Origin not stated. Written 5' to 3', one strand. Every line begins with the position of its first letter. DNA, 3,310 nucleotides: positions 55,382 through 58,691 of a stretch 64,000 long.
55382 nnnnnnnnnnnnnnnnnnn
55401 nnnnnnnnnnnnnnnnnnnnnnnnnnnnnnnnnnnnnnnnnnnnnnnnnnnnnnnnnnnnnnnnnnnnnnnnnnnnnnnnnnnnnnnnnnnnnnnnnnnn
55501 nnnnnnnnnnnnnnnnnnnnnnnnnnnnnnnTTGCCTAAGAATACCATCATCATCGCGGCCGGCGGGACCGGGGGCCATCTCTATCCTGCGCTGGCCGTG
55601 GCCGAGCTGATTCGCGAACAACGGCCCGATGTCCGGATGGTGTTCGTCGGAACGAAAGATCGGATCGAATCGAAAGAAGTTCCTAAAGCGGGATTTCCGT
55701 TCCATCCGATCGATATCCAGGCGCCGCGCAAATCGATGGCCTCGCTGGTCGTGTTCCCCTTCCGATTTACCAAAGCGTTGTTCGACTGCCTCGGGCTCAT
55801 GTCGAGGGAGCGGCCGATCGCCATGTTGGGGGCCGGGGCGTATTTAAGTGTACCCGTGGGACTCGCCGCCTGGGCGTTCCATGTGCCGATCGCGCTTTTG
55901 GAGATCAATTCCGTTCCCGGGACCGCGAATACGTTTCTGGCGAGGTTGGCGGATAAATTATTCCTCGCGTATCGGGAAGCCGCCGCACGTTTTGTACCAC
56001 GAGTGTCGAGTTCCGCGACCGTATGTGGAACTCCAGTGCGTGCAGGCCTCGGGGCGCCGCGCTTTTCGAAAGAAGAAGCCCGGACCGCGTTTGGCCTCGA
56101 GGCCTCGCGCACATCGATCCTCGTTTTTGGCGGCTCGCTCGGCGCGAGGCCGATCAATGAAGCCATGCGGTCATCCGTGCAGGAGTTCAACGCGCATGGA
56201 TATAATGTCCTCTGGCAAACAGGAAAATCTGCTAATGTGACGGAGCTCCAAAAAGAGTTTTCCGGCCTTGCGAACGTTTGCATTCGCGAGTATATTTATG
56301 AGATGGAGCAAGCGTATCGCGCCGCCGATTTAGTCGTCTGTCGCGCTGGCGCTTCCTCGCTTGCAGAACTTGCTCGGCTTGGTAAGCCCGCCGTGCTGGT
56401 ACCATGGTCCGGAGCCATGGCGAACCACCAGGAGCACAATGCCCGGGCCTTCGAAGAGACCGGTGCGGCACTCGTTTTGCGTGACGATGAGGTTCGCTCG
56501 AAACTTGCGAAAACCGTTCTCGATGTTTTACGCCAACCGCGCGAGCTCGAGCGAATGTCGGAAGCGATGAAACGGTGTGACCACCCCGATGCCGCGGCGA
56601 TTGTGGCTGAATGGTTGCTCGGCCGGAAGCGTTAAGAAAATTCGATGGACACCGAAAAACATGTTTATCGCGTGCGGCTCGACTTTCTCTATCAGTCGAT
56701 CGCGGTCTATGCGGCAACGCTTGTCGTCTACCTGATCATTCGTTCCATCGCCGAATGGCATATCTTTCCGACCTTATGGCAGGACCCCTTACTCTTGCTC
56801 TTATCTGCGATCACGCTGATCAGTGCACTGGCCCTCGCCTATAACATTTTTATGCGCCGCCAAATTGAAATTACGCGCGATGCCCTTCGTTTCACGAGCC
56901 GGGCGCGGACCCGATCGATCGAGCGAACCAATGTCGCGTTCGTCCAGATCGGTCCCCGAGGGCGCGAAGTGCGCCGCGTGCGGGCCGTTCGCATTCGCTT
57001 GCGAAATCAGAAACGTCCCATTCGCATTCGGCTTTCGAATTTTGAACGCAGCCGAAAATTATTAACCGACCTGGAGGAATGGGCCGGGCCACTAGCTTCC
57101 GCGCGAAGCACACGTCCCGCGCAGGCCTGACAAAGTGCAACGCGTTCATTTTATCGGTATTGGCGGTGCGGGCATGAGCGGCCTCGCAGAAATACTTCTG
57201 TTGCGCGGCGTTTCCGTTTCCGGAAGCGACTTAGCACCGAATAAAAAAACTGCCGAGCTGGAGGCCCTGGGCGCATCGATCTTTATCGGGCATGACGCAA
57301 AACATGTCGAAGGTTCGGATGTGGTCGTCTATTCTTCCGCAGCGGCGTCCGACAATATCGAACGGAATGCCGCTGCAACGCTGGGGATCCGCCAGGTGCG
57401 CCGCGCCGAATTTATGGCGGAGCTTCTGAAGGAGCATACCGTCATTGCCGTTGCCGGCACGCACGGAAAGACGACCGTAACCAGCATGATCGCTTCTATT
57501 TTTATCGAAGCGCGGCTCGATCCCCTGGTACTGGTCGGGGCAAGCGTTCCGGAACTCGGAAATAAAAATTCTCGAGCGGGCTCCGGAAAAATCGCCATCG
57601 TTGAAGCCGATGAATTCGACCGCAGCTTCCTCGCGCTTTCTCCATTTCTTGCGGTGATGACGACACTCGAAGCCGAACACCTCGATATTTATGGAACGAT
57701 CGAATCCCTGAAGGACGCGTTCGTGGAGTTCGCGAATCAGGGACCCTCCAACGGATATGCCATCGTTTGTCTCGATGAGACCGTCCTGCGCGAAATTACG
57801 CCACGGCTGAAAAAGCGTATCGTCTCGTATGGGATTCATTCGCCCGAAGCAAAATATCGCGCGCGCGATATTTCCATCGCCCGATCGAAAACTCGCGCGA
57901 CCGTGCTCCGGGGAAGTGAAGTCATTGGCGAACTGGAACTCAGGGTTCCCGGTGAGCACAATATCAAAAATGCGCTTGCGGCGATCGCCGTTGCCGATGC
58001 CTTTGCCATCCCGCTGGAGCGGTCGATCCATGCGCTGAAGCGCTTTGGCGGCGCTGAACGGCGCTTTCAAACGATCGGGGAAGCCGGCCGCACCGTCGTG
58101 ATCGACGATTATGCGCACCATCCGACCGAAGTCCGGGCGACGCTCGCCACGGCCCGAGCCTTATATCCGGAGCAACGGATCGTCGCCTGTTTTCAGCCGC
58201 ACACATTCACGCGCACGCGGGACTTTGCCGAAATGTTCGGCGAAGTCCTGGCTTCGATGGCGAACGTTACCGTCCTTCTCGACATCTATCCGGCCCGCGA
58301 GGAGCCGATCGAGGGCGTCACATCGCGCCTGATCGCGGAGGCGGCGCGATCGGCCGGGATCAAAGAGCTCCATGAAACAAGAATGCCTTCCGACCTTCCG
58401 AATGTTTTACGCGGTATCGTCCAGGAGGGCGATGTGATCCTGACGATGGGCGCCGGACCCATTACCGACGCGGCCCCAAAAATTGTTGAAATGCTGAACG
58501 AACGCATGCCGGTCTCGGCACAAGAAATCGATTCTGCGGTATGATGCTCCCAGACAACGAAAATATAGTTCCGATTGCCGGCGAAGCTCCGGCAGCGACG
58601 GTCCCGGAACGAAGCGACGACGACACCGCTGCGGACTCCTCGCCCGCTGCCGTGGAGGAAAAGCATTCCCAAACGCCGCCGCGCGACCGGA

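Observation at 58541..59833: Unknown 430-aa protein occupies the murB/ddl slot of the dcw cluster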

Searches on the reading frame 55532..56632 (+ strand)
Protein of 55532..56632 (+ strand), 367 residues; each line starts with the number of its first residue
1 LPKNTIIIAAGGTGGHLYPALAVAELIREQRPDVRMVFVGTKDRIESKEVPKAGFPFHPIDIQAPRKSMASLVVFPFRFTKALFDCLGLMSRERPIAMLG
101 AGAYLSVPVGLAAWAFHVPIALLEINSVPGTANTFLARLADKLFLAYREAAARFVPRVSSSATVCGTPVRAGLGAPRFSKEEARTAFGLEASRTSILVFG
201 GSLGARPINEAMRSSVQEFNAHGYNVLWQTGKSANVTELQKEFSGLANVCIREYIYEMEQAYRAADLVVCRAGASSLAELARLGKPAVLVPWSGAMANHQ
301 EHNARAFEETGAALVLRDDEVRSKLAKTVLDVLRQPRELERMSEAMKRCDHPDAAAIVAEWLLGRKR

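Call 8: search_protein_families(library=pfam, proteins=[window:55532-56632:+], max_evalue=0.001)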
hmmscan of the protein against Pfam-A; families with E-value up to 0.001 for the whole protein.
window:55532-56632:+ (367 aa): 3 families
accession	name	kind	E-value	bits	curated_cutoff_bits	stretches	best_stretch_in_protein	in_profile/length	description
PF04101.22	Glyco_tran_28_C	-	5.2e-41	140.9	22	1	196-355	2-163/166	Glycosyltransferase family 28 C-terminal domain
PF03033.26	Glyco_transf_28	-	5.3e-29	101.5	26.2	1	6-144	1-138/139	Glycosyltransferase family 28 N-terminal domain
PF13692.12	Glyco_trans_1_4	-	0.00023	21.9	27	0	226-333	35-140/142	Glycosyl transferases group 1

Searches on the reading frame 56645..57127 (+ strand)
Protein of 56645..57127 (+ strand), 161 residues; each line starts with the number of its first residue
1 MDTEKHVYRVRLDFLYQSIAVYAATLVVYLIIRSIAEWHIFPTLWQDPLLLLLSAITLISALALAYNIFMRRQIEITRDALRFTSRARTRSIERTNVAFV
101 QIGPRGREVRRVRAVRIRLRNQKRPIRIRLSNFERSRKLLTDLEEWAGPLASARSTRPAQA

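Call 8: search_protein_families(library=pfam, proteins=[window:56645-57127:+], max_evalue=0.001)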
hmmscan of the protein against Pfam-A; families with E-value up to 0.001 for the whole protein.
window:56645-57127:+ (161 aa): 0 families

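Call 56: search_protein_families(library=pfam, proteins=[window:56645-57127:+], max_evalue=10)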
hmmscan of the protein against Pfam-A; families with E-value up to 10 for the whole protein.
window:56645-57127:+ (161 aa): 1 family
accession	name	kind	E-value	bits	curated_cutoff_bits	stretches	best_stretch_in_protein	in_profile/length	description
PF23494.1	bPH_10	-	0.024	14.5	27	1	42-100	54-110/151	YqeB-like bacterial PH domain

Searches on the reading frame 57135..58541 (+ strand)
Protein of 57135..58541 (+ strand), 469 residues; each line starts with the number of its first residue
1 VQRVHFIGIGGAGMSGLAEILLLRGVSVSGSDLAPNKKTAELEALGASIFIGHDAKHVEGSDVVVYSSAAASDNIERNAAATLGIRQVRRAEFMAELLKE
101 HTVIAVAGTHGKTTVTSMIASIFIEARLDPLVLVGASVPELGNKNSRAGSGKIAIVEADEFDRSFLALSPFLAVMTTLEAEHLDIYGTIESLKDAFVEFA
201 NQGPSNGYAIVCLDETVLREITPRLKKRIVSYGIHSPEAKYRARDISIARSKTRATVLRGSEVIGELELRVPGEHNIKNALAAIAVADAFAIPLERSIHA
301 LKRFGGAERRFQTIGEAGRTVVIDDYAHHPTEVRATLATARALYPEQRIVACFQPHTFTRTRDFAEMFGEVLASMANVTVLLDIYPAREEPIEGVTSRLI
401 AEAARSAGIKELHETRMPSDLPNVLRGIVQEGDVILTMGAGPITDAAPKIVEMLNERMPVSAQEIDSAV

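Call 8: search_protein_families(library=pfam, proteins=[window:57135-58541:+], max_evalue=0.001)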
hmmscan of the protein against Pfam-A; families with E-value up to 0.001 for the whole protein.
window:57135-58541:+ (469 aa): 3 families
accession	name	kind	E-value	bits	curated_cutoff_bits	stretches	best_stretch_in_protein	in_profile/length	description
PF08245.18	Mur_ligase_M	-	7.8e-30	104.8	24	1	106-287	1-200/200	Mur ligase middle domain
PF01225.30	Mur_ligase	-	1.3e-27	96.4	21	1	4-101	2-94/95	Mur ligase family, catalytic domain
PF02875.26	Mur_ligase_C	-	3e-23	83.5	28.4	1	309-441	1-127/127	Mur ligase, glutamate ligase domain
